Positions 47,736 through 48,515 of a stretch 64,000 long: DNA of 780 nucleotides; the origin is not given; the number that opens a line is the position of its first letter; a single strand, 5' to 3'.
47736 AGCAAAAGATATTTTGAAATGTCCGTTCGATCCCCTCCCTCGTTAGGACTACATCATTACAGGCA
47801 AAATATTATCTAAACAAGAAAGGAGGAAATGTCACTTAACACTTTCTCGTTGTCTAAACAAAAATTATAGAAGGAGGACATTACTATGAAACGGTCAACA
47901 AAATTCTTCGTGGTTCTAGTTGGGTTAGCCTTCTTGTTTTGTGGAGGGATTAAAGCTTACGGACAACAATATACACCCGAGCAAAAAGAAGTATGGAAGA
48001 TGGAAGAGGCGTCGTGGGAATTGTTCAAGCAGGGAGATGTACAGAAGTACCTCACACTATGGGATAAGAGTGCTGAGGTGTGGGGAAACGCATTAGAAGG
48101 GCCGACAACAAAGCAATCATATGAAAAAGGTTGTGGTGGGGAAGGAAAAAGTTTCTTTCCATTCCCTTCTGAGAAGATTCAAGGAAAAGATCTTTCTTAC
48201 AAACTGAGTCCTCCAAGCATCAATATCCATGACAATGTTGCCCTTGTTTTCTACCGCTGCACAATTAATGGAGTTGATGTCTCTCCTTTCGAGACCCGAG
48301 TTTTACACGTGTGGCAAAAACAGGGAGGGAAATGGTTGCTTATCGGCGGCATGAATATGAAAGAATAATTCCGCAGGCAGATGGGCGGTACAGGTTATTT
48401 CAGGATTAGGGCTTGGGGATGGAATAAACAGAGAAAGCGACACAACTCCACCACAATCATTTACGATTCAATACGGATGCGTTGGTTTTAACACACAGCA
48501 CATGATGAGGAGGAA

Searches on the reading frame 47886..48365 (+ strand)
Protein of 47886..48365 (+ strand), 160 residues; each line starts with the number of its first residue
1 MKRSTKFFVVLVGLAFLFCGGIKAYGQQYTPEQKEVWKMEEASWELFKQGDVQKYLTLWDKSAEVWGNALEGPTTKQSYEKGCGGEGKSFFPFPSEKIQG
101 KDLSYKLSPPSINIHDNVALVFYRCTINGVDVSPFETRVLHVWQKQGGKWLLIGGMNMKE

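Call 82: search_protein_families(library=pfam, proteins=[window:47886-48365:+], max_evalue=0.01)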
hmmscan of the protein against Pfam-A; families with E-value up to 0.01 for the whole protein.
window:47886-48365:+ (160 aa): 1 family
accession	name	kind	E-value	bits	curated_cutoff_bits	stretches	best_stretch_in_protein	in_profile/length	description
PF14534.12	DUF4440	-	7.3e-09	36.5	25.2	1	37-152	2-107/107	Domain of unknown function (DUF4440)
